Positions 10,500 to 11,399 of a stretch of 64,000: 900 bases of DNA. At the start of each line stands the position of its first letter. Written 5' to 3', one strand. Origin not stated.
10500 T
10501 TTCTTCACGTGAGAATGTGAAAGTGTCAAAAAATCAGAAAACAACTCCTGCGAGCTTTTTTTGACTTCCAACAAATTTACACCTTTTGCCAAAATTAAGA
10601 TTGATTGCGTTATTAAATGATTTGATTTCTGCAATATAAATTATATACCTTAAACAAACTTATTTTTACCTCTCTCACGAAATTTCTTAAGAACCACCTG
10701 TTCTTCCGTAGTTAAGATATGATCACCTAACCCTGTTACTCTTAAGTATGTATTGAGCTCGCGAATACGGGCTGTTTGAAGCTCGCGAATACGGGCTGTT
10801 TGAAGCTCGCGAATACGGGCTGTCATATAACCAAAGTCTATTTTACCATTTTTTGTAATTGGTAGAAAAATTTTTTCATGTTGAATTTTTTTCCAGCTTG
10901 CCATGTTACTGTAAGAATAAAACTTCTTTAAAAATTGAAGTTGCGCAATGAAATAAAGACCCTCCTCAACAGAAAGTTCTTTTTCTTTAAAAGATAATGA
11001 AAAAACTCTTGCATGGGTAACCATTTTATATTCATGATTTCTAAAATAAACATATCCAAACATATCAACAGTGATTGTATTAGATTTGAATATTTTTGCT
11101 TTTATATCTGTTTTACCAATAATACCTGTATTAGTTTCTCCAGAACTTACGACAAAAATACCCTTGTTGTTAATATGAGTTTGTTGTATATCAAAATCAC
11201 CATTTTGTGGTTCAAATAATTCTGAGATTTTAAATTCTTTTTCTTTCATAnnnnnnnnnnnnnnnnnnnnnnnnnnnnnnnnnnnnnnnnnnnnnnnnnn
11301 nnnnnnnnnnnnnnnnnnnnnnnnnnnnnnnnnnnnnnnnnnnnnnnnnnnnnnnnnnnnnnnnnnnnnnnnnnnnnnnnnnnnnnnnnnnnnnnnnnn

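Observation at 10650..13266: Two-gene RM system with nuclease-like domain fused to the methyltransferase (BcgI-like Type IIB architecture) and a half-size specificity subunit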

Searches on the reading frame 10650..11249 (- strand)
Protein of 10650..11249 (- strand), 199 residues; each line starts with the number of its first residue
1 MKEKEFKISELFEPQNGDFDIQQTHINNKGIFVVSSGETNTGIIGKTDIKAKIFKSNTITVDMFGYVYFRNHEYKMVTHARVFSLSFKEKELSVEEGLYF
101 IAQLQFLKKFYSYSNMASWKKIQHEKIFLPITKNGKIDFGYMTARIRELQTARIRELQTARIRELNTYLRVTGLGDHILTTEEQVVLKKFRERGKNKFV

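Call 3: search_protein_families(library=pfam, proteins=[window:10650-11249:-], max_evalue=0.1)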
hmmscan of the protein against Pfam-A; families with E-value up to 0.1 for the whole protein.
window:10650-11249:- (199 aa): 2 families
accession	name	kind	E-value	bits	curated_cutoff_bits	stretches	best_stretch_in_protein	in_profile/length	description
PF01420.25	Methylase_S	-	3.5e-13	50.5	22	1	4-158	5-167/168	Type I restriction modification DNA specificity domain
PF03131.22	bZIP_Maf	-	0.042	14.8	22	1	156-198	5-40/92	bZIP Maf transcription factor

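Call 4: search_protein_families(library=ncbifam, proteins=[window:10650-11249:-], max_evalue=0.1)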
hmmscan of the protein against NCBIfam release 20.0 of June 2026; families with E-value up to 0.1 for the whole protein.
window:10650-11249:- (199 aa): 0 families

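Call 5: search_protein_families(library=padloc, proteins=[window:10650-11249:-], max_evalue=0.1)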
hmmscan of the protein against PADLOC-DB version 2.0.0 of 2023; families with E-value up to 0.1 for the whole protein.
window:10650-11249:- (199 aa): 2 families
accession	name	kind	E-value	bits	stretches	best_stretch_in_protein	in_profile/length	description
PDLC03593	Specificity_II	-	1.4e-48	163.8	1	2-194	12-201/405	Type II specificity subunit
PDLC03591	Specificity_II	-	0.00013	19.1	1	5-146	183-324/341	Type II specificity subunit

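Call 11: find_homologous_proteins(query=window:10650-11249:-, max_evalue=0.00001)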
Query window:10650-11249:- (199 aa): 343 proteins with E <= 0.00001 among 1248 candidates; the best 120 are listed.
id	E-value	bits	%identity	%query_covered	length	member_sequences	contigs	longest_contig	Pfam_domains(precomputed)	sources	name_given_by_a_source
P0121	2.4e-116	404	96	100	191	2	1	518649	PF01420.26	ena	-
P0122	1.2e-87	310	50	89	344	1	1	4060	PF01420.26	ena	-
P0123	2.4e-80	286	72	97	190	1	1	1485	PF01420.26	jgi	-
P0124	3.8e-70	253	61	94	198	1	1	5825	PF01420.26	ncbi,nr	ncbi:MAG: restriction endonuclease subunit S, partial [Helicobacteraceae bacterium]|nr:restriction e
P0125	7.2e-70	252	49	86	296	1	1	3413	PF01420.26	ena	-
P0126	3.3e-69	250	48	86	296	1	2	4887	PF01420.26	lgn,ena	-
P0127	4.0e-69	250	48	86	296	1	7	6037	PF01420.26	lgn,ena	-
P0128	4.1e-69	250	61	94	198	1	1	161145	PF01420.26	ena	-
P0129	1.1e-66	242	56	92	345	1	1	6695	PF01420.26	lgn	-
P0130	5.9e-63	230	58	97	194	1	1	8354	PF01420.26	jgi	jgi:hypothetical protein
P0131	9.0e-62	226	52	77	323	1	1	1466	PF01420.26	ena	-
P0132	1.5e-60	222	51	77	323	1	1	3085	PF01420.26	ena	-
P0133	3.2e-58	214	49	91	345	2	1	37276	PF01420.26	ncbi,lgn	-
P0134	1.8e-57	212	49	96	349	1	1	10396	PF01420.26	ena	-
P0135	2.0e-57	212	49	91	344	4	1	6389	PF01420.26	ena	-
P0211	9.9e-52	193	50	97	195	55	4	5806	PF01420.26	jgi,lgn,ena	-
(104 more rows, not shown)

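Call 13: list_cluster_members(proteins=[window:10650-11249:-, P0121, window:11251-13266:-])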
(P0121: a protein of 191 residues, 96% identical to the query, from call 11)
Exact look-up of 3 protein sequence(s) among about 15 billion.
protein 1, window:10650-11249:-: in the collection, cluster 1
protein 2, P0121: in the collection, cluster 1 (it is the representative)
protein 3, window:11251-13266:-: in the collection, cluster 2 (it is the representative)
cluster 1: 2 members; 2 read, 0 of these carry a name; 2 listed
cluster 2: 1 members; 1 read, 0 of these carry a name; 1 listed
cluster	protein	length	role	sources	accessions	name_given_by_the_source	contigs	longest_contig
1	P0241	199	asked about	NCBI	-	-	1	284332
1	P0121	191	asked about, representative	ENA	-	-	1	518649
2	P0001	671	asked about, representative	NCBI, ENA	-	-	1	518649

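Call 14: find_encoding_contigs(protein=P0121, flank=6000, max_places=4)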
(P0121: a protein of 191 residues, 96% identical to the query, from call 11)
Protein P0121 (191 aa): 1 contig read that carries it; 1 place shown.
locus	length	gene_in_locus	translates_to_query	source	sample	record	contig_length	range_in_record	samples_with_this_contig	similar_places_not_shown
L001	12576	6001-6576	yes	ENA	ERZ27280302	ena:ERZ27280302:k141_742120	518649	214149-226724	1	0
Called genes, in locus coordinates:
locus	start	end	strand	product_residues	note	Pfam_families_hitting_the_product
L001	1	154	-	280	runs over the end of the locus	PF00551:Formyl_trans_N, PF02911:Formyl_trans_C (weak)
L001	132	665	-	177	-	PF01327:Pep_deformylase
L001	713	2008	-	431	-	PF13393:tRNA-synt_His, PF03129:HGTP_anticodon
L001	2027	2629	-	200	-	PF10502:Peptidase_S26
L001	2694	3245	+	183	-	PF01195:Pept_tRNA_hydro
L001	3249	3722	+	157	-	-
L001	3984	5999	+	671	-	PF02384:N6_Mtase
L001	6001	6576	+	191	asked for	PF01420:Methylase_S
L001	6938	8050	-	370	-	PF13509:S1_2 (faint), PF21710:Spt6_S1 (faint), PF21543:CvfB_2nd (faint), PF23459:S1_RRP5 (faint), PF00575:S1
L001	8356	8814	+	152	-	-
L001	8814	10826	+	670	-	PF02534:T4SS-DNA_transf, PF10412:TrwB_AAD_bind, PF12696:TraG-D_C (faint)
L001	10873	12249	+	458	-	PF00932:LTD, PF18911:PKD_4 (weak), PF00801:PKD (faint)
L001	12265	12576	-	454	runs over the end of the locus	PF18915:DUF5667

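Call 15: find_encoding_contigs(protein=window:10650-11249:-, flank=6000, max_places=4)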
Protein window:10650-11249:- (199 aa): no gene with exactly this product is on record in the collection.

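Call 40: find_encoding_contigs(protein=P0128, flank=5000, max_places=2)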
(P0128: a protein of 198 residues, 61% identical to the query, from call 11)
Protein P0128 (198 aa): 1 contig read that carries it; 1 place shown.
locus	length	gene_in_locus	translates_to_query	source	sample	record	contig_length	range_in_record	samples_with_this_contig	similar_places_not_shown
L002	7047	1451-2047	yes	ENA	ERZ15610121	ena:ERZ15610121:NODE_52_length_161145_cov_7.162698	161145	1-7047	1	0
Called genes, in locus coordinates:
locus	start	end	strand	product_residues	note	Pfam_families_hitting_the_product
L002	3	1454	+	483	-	?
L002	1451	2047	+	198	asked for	PF01420:Methylase_S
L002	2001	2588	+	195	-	PF01420:Methylase_S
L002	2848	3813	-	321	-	PF00438:S-AdoMet_synt_N, PF02772:S-AdoMet_synt_M, PF02773:S-AdoMet_synt_C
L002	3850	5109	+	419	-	PF13439:Glyco_transf_4, PF13579:Glyco_trans_4_4 (weak), PF00534:Glycos_transf_1, PF13692:Glyco_trans_1_4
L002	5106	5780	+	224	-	PF01066:CDP-OH_P_transf (weak)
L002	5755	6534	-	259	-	-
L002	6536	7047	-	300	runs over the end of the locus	PF03372:Exo_endo_phos, PF14529:Exo_endo_phos_2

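Call 41: find_encoding_contigs(protein=P0211, flank=5000, max_places=3)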
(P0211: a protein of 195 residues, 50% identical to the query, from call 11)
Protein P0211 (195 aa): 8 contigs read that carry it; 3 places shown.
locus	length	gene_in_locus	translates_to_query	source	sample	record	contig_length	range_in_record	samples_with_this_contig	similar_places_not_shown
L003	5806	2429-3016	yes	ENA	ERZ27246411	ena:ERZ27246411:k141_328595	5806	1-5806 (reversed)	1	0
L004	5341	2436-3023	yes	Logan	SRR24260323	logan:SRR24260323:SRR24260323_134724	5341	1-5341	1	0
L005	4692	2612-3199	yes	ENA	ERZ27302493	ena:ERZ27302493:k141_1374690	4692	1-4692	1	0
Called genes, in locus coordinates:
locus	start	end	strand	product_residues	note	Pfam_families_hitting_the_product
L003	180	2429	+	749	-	PF02384:N6_Mtase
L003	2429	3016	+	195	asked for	PF01420:Methylase_S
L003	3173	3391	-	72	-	-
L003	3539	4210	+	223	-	PF10544:T5orf172, PF13455:MUG113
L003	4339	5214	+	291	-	PF02498:Bro-N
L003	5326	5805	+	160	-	?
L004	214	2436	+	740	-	PF02384:N6_Mtase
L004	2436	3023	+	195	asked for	PF01420:Methylase_S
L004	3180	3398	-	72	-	-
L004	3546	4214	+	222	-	PF10544:T5orf172, PF13455:MUG113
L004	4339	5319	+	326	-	PF13310:Virulence_RhuM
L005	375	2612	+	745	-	PF02384:N6_Mtase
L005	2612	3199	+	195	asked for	PF01420:Methylase_S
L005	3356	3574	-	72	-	-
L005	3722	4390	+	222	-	PF10544:T5orf172, PF13455:MUG113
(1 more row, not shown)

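Call 51: find_encoding_contigs(protein=P0130, flank=4000, max_places=2)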
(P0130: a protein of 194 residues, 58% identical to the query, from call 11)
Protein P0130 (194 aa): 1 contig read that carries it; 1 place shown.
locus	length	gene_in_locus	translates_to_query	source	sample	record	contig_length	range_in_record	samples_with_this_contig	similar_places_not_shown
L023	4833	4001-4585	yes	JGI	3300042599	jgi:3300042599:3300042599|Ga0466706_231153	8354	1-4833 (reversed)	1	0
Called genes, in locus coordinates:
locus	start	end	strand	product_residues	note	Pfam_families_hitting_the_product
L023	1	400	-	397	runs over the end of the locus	PF01757:Acyl_transf_3, PF10129:OpgC_C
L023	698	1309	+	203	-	PF00009:GTP_EFTU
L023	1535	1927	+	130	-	PF18291:HU-HIG, PF14848:HU-DNA_bdg (weak), PF00216:Bac_DNA_binding (faint)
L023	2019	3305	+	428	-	PF02384:N6_Mtase (weak)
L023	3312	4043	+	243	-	PF02384:N6_Mtase (weak)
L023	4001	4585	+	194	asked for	PF01420:Methylase_S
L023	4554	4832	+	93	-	?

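Call 75: search_protein_families(library=phrogs, proteins=[window:10650-11249:-], max_evalue=0.001)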
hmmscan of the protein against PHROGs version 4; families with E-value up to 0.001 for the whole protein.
window:10650-11249:- (199 aa): 1 family
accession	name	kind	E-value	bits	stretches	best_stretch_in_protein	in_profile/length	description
phrog_12160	-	unknown function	1.4e-19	71.4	1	21-191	10-177/361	-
